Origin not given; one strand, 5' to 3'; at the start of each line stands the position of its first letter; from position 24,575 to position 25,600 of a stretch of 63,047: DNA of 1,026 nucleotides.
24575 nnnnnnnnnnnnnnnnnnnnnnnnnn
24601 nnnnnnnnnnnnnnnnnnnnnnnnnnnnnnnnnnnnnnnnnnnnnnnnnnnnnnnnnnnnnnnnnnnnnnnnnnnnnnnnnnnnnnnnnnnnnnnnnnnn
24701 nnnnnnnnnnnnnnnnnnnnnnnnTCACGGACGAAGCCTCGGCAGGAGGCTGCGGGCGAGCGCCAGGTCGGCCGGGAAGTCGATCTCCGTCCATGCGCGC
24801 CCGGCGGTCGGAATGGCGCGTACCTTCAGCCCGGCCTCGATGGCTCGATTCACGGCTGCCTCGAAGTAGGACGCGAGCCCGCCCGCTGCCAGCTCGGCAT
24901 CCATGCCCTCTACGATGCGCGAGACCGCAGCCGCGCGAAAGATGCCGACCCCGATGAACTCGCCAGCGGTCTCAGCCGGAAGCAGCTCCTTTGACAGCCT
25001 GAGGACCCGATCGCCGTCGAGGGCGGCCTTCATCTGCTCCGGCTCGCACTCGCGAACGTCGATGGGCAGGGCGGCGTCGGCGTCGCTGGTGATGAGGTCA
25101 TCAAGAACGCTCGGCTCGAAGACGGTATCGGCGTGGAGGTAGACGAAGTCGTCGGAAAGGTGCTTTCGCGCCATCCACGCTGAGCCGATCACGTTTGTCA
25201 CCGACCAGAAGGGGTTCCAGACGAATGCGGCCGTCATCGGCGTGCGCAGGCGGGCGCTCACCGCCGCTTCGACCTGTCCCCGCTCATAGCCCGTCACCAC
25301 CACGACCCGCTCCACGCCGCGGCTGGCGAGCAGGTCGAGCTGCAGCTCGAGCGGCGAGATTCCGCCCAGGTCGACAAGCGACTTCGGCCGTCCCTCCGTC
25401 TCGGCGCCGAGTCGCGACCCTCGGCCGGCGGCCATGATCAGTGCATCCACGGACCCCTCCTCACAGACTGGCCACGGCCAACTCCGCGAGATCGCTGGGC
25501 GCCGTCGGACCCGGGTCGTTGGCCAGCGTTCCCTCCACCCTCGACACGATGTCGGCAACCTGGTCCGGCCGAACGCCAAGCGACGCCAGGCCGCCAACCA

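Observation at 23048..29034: Aldolase / FGGY kinase / Fe-ADH / LicC-IPCT-like nucleotidyltransferase / 2x CDP-alcohol phosphotransferase block inside an rml-Wzx operon: candidate undescribed CDP-(polyol-phosphate) glycopolymer pathway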

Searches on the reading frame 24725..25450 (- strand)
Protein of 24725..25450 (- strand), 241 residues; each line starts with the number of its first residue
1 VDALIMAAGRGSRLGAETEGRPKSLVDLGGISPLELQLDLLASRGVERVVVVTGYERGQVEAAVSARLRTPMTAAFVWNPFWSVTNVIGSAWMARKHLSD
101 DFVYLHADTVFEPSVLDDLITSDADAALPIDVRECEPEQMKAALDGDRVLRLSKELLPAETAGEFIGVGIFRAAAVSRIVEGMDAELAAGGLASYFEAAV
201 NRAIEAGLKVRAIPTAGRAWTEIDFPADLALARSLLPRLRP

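Call 3: search_protein_families(library=pfam, proteins=[window:24725-25450:-], max_evalue=0.01)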
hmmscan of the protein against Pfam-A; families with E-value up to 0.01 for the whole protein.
window:24725-25450:- (241 aa): 3 families
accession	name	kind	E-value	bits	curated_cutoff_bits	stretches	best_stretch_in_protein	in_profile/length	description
PF12804.13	NTP_transf_3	-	3.8e-13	50.4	27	1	3-132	1-124/160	MobA-like NTP transferase domain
PF00483.29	NTP_transferase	-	1.4e-05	25.2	21.2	1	3-119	2-120/245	Nucleotidyl transferase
PF01128.25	IspD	-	0.0002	21.6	27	1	3-57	3-55/221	2-C-methyl-D-erythritol 4-phosphate cytidylyltransferase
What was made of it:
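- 24725..25450 (-): LicC/PntC/IPCT-type nucleotidyltransferase, probably CTP:phospho-alcohol cytidylyltransferase. NTP_transf_3 (call 3).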

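Call 4: search_protein_families(library=ncbifam, proteins=[window:24725-25450:-], max_evalue=0.01)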
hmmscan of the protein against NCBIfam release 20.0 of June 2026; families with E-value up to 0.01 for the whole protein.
window:24725-25450:- (241 aa): 26 families (the best 25 are shown)
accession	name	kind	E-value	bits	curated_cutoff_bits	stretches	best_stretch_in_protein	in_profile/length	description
NF041313.1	UDPGP_AglF_Halo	equivalog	2e-16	60.1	400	1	1-134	1-134/234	UTP--glucose-1-phosphate uridylyltransferase AglF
TIGR03992.1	Arch_glmU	subfamily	1.5e-15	57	292.1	1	1-230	1-221/393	bifunctional sugar-1-phosphate nucleotidylyltransferase/acetyltransferase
NF041135.1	IPPtranDIPPsyn_Thcocales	equivalog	1.4e-12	47.4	580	1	1-236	1-217/419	bifunctional L-myo-inositol-1-phosphate cytidylyltransferase/CDP-L-myo-inositol myo-inositolphosphotransferase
NF045665.1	NTPtran_DVU1551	equivalog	1.3e-08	34.3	315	1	2-67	2-62/359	DVU_1551 family NTP transferase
NF045761.1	NAMPUrTaseMurU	equivalog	2.2e-08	34.3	250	1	1-188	1-190/226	N-acetylmuramate alpha-1-phosphate uridylyltransferase MurU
NF045697.1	MurNAcPUrMurU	equivalog_domain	8.7e-08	31.8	370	1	4-71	1-68/229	N-acetylmuramate alpha-1-phosphate uridylyltransferase MurU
NF010933.0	PRK14353.1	equivalog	1.4e-07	30.5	505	1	3-234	8-240/453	bifunctional UDP-N-acetylglucosamine diphosphorylase/glucosamine-1-phosphate N-acetyltransferase GlmU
NF041173.1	Sug_nt_acttase_Thmprot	equivalog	2e-07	30.3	600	1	1-174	1-169/405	bifunctional sugar-1-phosphate nucleotidylyltransferase/acetyltransferase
TIGR02623.1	G1P_cyt_trans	equivalog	9.1e-06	25.3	300.25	1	1-56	1-56/255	glucose-1-phosphate cytidylyltransferase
TIGR01208.1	rmlA_long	equivalog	9.9e-06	24.7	320.25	1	3-229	2-227/353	glucose-1-phosphate thymidylyltransferase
NF038362.1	Sden_1164_fam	equivalog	4.5e-05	23.1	300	1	3-128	4-134/266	Sden_1164 family protein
NF010932.0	PRK14352.1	equivalog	5.1e-05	22.1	611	1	3-67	9-70/488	bifunctional UDP-N-acetylglucosamine diphosphorylase/glucosamine-1-phosphate N-acetyltransferase GlmU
TIGR00453.1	ispD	equivalog_domain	6.6e-05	22.5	181.3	1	3-57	2-54/219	2-C-methyl-D-erythritol 4-phosphate cytidylyltransferase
TIGR01173.1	glmU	equivalog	6.9e-05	21.9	366.85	1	1-67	1-64/452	bifunctional UDP-N-acetylglucosamine diphosphorylase/glucosamine-1-phosphate N-acetyltransferase GlmU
TIGR03310.1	matur_MocA_YgfJ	equivalog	0.00011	22.2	186.45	1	2-66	1-60/188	molybdenum cofactor cytidylyltransferase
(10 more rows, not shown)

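Call 7: find_homologous_proteins(query=window:24725-25450:-)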
Query window:24725-25450:- (241 aa): 286 proteins with E <= 0.001 among 8000 candidates; the best 120 are listed.
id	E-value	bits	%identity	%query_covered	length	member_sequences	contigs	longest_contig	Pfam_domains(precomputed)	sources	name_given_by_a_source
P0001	2.5e-149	514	100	100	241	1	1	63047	PF00483.30,PF12804.14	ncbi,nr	ncbi:MAG TPA: phosphocholine cytidylyltransferase family protein [Methylomirabilota bacterium]|nr:ph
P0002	6.4e-149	512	100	100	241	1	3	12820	PF00483.30,PF12804.14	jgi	jgi:choline kinase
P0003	1.8e-137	475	91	100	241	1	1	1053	PF00483.30,PF12804.14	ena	-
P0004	1.7e-135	468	90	100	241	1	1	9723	PF12804.14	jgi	jgi:choline kinase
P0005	8.9e-132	456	88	100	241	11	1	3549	PF12804.14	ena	-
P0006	1.6e-126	439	85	100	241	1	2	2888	PF12804.14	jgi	-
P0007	1.2e-123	430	83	100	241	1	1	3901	PF00483.30,PF12804.14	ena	-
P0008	9.8e-122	423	82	100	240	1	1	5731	PF00483.30,PF12804.14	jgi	jgi:L-glutamine-phosphate cytidylyltransferase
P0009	3.7e-120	418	81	100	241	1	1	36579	PF12804.14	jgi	jgi:L-glutamine-phosphate cytidylyltransferase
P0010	9.2e-120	417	80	100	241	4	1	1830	PF00483.30,PF12804.14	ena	-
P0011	1.0e-119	417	80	100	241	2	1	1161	PF12804.14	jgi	jgi:choline kinase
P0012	8.6e-119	414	80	100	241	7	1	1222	PF12804.14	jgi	-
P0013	2.3e-118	412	80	100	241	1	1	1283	PF00483.30,PF12804.14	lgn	-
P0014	4.0e-118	412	80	100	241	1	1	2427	PF12804.14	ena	-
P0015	8.9e-117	407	77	100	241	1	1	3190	PF00483.30,PF12804.14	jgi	jgi:choline kinase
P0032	4.8e-100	352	68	99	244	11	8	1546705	PF00483.30,PF12804.14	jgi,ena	jgi:choline kinase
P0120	1.0e-84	302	62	100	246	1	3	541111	PF00483.30,PF12804.14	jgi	jgi:choline kinase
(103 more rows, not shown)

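Call 9: find_encoding_contigs(protein=P0032, flank=10000, max_places=3)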
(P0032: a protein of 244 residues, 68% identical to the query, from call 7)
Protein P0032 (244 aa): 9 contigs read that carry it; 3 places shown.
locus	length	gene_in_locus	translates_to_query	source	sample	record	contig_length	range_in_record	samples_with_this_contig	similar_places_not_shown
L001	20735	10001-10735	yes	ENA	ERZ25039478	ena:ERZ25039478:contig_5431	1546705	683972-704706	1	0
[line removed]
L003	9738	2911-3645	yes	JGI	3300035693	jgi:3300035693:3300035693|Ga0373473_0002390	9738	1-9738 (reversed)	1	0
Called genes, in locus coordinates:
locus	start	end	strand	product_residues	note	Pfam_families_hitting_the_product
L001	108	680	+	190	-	PF04542:Sigma70_r2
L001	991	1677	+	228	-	-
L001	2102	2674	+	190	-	PF04542:Sigma70_r2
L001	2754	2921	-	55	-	-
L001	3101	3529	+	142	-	PF26549:Tricorn_N (faint)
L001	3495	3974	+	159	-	PF07676:PD40 (faint), PF26549:Tricorn_N (weak)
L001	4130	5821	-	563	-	PF03816:LytR_cpsA_psr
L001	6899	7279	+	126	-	PF01116:F_bP_aldolase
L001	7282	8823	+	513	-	PF00370:FGGY_N, PF02782:FGGY_C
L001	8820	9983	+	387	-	PF00465:Fe-ADH, PF13685:Fe-ADH_2, PF25137:ADH_Fe_C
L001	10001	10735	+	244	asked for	PF00483:NTP_transferase (weak), PF12804:NTP_transf_3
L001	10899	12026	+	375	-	PF04464:Glyphos_transf (weak)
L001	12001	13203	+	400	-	PF04464:Glyphos_transf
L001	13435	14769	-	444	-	PF07690:MFS_1, PF12832:MFS_1_like, PF07690:MFS_1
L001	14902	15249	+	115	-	-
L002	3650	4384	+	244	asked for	PF00483:NTP_transferase (weak), PF12804:NTP_transf_3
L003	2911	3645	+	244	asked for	PF00483:NTP_transferase (weak), PF12804:NTP_transf_3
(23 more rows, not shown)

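Call 10: find_encoding_contigs(protein=P0120, flank=10000, max_places=3)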
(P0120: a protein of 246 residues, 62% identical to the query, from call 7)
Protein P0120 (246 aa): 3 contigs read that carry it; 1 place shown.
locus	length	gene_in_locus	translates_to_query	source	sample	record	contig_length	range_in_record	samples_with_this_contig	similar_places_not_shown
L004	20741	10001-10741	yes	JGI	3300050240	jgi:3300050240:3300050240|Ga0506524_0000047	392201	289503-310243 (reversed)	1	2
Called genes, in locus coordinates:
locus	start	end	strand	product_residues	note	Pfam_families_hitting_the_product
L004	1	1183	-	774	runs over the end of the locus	-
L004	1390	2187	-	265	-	PF00892:EamA (faint)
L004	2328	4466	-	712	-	-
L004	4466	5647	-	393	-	PF00149:Metallophos, PF12850:Metallophos_2 (faint)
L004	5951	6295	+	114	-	PF13451:zf_Tbcl, PF23477:zf_Tbcl_2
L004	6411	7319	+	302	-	PF01116:F_bP_aldolase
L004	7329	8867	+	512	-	PF00370:FGGY_N, PF02782:FGGY_C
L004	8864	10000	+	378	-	PF00465:Fe-ADH, PF13685:Fe-ADH_2, PF25137:ADH_Fe_C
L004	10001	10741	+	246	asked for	PF00483:NTP_transferase, PF12804:NTP_transf_3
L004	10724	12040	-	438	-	PF04464:Glyphos_transf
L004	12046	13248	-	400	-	PF04464:Glyphos_transf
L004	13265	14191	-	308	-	PF00685:Sulfotransfer_1, PF13469:Sulfotransfer_3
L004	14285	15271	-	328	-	PF00685:Sulfotransfer_1, PF13469:Sulfotransfer_3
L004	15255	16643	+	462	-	PF01128:IspD, PF12804:NTP_transf_3, PF00106:adh_short, PF13561:adh_short_C2, PF08659:KR (weak)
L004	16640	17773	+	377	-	PF04464:Glyphos_transf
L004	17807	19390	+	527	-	PF00171:Aldedh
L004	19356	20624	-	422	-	PF13487:HD_5, PF01966:HD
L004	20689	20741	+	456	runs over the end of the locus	PF00202:Aminotran_3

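Call 12: search_solved_structures(query=window:24725-25450:-, max_evalue=0.001, show_alignments=1)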
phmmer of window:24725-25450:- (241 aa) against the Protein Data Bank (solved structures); distinct sequences matched with E-value up to 0.001: 5.
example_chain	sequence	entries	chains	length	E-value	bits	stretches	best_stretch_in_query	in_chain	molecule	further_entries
1jyk_A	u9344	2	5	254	1.5e-08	38.4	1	2-224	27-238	CTP:phosphocholine Cytidylyltransferase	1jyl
6pd1_A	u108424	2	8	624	3.1e-07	34.1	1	3-124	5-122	Nucleotidyl transferase/aminotransferase, class V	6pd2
4jd0_A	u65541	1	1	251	7.4e-07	32.8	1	2-230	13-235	Nucleotidyl transferase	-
6plj_A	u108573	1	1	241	4.2e-05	27.1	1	2-66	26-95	nucleotidyl transferase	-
8hhd_A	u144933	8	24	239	0.00031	24.3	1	1-68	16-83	Nucleotidyl transferase | N-acetylmuramate alpha-1-phosphate uridylyltransferase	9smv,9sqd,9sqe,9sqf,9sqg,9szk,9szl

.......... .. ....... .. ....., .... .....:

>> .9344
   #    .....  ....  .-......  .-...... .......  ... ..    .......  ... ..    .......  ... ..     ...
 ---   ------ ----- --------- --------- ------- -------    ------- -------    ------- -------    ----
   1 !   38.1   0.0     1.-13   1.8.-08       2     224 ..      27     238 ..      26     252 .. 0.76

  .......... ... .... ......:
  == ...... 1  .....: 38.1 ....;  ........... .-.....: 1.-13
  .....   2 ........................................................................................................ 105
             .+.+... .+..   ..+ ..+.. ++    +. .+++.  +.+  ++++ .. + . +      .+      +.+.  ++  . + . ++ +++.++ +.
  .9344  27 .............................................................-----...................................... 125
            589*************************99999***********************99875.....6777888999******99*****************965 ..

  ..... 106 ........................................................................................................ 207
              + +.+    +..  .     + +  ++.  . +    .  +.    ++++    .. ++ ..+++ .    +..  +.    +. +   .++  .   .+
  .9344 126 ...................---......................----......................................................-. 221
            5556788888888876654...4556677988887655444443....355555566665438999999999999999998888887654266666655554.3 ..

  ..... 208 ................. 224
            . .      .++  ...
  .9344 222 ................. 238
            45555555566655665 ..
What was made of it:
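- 24725..25450 (-): PDB sequence hits: LicC at 1.5e-8 and PntC at 3e-7 (call 12).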

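Call 17: find_related_loci(query=A1, collection=genome_contigs, flank=10000)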
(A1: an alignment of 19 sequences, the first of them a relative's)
Query A1 (241 aa) in genome_contigs; peptide patterns used: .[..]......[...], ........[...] (x = any residue, [..] = any of these).
105 stretches matched a pattern; 19 encode a relative of the query (tblastn E <= 1e-3); 19 distinct loci.
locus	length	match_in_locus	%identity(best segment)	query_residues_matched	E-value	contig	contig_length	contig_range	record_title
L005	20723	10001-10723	68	1-241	4e-105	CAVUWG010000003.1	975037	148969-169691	MAG: uncultured Chloroflexia bacterium isolate MFD08497.bin.2.33 genome assembly, contig: contig_21982, whole genome sho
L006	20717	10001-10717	68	1-239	9e-105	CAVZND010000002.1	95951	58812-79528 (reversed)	MAG: uncultured Chloroflexia bacterium isolate MFD02242.bin.2.217 genome assembly, contig: contig_14904, whole genome sh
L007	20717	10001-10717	68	1-239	1e-102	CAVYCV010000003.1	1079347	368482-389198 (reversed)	MAG: uncultured Chloroflexia bacterium isolate MFD04944.bin.1.217 genome assembly, contig: contig_21997, whole genome sh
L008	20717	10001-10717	66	1-239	4e-101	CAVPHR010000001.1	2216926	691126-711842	MAG: uncultured Chloroflexia bacterium isolate MFD10043.bin.2.10 genome assembly, contig: contig_26263, whole genome sho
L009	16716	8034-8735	65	1-234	6e-98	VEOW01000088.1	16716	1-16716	MAG: Chloroflexi bacterium isolate MnB_4 Mn-Chloroflexi-1_129475, whole genome shotgun sequence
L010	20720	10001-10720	66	1-240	5e-95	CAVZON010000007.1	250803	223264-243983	MAG: uncultured Chloroflexia bacterium isolate MFD02840.bin.2.205 genome assembly, contig: contig_87434, whole genome sh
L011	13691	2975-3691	61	2-239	2e-90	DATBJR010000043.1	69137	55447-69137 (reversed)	MAG TPA_asm: Candidatus Limnocylindria bacterium isolate SMAG_U3925 k141_2289298, whole genome shotgun sequence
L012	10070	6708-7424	62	2-239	2e-89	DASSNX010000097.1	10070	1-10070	MAG TPA_asm: Candidatus Limnocylindria bacterium isolate SMAG_U1237 k141_1664129, whole genome shotgun sequence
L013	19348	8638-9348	62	2-237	5e-89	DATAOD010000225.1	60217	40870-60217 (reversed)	MAG TPA_asm: Candidatus Limnocylindria bacterium isolate SMAG_U7036 k141_6725203, whole genome shotgun sequence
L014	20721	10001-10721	67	1-239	3e-84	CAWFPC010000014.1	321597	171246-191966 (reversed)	MAG: uncultured Chloroflexia bacterium isolate MFD05567.bin.2.62 genome assembly, contig: contig_7541, whole genome shot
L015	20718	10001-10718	68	1-239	4e-86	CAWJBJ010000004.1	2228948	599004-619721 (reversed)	MAG: uncultured Chloroflexia bacterium isolate MFD03602.bin.2.14 genome assembly, contig: contig_534, whole genome shotg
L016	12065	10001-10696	38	1-236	6e-46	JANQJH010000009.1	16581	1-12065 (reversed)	MAG: Verrucomicrobiales bacterium isolate PL25a_bin.108 k99_717984, whole genome shotgun sequence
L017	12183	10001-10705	42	1-237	7e-44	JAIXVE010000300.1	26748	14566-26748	MAG: Verrucomicrobiaceae bacterium isolate D1_MAG_00053 pond_D1_MAG_00053_000000000172, whole genome shotgun sequence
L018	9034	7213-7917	40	1-237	1e-41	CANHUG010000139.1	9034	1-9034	MAG: Verrucomicrobiales bacterium isolate RE-27jun17-61 genome assembly, contig: RE-27jun17-C7356, whole genome shotgun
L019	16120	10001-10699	38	3-237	3e-40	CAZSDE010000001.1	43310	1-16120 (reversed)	MAG TPA_asm: uncultured Akkermansia sp. isolate SRP193358_co1_715 genome assembly, contig: NODE_1655_length_43310_cov_4.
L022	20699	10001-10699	37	3-237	2e-39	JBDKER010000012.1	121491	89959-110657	MAG: Verrucomicrobiota bacterium isolate eastriver_2019_sw_WHONDRS-S19S_0100_A_bin.28 scaffold_0000037, whole genome sho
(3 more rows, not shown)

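Call 21: search_protein_families(library=pfam, proteins=[L022:495-1751:+, L022:1766-3682:+, L022:3754-5349:+, L022:5554-6417:+, L022:10726-11457:+, L022:11555-12394:+, L022:12309-14426:+, L022:14434-15483:+, L022:15541-16809:+, L022:16799-17767:-], max_evalue=0.001)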
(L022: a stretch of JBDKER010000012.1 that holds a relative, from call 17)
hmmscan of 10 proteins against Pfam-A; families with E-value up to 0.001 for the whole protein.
L022:495-1751:+ (418 aa): 4 families
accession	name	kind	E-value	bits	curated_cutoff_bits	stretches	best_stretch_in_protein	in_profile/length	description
PF13579.12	Glyco_trans_4_4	-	7.9e-10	39.7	29.7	1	59-201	11-146/158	Glycosyl transferase 4-like domain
PF13439.12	Glyco_transf_4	-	1.8e-09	38.3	28.5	1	59-199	12-150/170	Glycosyltransferase Family 4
PF13692.12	Glyco_trans_1_4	-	6.5e-07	30.1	27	1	244-376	5-140/142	Glycosyl transferases group 1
PF00534.26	Glycos_transf_1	-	0.00011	22.3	26.4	1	240-379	15-159/172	Glycosyl transferases group 1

L022:1766-3682:+ (638 aa): 3 families
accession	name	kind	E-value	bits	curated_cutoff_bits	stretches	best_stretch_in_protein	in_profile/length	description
PF00733.27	Asn_synthase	-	9.5e-71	239.7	21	1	260-631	2-354/354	Asparagine synthase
PF13537.11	GATase_7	-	3.5e-40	137.3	25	1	63-182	1-122/123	Glutamine amidotransferase domain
PF13522.11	GATase_6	-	4.6e-38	130.6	27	1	56-177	9-130/130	Glutamine amidotransferase domain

L022:3754-5349:+ (531 aa): 1 family
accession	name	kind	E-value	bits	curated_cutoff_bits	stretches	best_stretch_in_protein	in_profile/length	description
PF04932.20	Wzy_C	-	6.9e-06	26.4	31.7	1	277-357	3-90/149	O-Antigen ligase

L022:5554-6417:+ (287 aa): 0 families

L022:10726-11457:+ (243 aa): 1 family
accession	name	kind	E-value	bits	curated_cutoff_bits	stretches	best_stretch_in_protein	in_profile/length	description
PF01066.26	CDP-OH_P_transf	-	2.7e-07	31.5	22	1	45-133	4-85/152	CDP-alcohol phosphatidyltransferase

L022:11555-12394:+ (279 aa): 2 families
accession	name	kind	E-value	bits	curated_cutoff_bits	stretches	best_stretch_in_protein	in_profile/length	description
PF00383.29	dCMP_cyt_deam_1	-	7.2e-18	64.8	25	1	155-253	7-101/102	Cytidine and deoxycytidylate deaminase zinc-binding region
PF08211.18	dCMP_cyt_deam_2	-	5.3e-06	27.1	25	1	154-224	43-112/130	Cytidine and deoxycytidylate deaminase zinc-binding region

L022:12309-14426:+ (705 aa): 10 families
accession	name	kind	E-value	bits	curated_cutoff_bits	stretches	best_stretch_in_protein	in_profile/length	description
PF01134.28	GIDA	-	4.3e-160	533.5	22.1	1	87-493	1-390/391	Glucose inhibited division protein A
PF13932.14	SAM_GIDA_C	-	3e-21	75.4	27.1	1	634-688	2-56/57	tRNA modifying enzyme MnmG/GidA C-terminal helical bundle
PF12831.13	FAD_oxidored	-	2.6e-06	27.5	27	1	87-116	1-30/416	FAD dependent oxidoreductase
PF21680.2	GIDA_C_1st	-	3e-06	28.3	24.7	1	572-629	37-96/96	tRNA modifying enzyme MnmG/GidA C-terminal helical domain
PF01262.27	AlaDh_PNT_C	-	2.1e-05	24.5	23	1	87-125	30-68/214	Alanine dehydrogenase/PNT, C-terminal domain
PF07992.20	Pyr_redox_2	-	2.3e-05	24.4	26.1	1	86-129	1-43/291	Pyridine nucleotide-disulphide oxidoreductase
PF00890.30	FAD_binding_2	-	0.00021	21.1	20.4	1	87-117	1-31/414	FAD binding domain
PF03486.20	HI0933_like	-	0.00031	20.7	50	0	87-119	2-34/244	HI0933-like protein Rossmann domain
PF00070.33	Pyr_redox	-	0.00039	21.3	22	0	88-116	2-30/82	Pyridine nucleotide-disulphide oxidoreductase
PF01266.30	DAO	-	0.00086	19.4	27.9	0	87-117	1-31/353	FAD dependent oxidoreductase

L022:14434-15483:+ (349 aa): 1 family
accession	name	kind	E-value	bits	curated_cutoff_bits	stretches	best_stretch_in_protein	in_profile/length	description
PF00248.27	Aldo_ket_red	-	3.9e-75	253.1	24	1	17-335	1-291/291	Aldo/keto reductase family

L022:15541-16809:+ (422 aa): 0 families

L022:16799-17767:- (322 aa): 0 families

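Call 64: search_protein_representatives(protein=window:24725-25450:-)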
Query: 241 residues. Proteins with E-value up to 0.001 (for the whole library): 7928; up to 1e-10: 2820; up to 1e-30: 96. The best 150 are listed.
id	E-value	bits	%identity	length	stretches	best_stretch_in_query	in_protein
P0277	1.5e-83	296.9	62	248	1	2-238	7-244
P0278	6.9e-58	212.9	62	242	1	1-177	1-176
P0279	4.3e-49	184.1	57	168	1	77-239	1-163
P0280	5.0e-48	180.6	44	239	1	1-234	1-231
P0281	7.7e-46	173.5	41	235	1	2-234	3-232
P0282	1.0e-44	169.8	84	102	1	140-241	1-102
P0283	1.9e-44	168.9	43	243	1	1-235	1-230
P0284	2.3e-43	165.4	41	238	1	1-236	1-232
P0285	2.6e-43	165.2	39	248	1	1-237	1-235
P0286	8.3e-42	160.3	38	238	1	1-234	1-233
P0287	1.3e-41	159.6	38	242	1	1-234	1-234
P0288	4.2e-41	158.0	36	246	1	1-237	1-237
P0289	5.1e-41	157.7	39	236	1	1-234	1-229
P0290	2.2e-40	155.6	43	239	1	1-236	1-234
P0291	3.8e-40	154.9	39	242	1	1-234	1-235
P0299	3.2e-38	148.6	40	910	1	1-234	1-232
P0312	2.9e-35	138.9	37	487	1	2-232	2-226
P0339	1.5e-32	130.0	38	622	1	3-239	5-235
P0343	2.5e-32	129.3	37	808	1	1-239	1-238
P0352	1.2e-31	127.1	35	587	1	1-239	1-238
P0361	3.5e-31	125.5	34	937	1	1-234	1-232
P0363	3.9e-31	125.4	36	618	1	1-234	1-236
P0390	5.4e-30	121.6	40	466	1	1-235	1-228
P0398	7.9e-30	121.1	33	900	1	1-240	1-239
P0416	3.0e-29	119.2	37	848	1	1-239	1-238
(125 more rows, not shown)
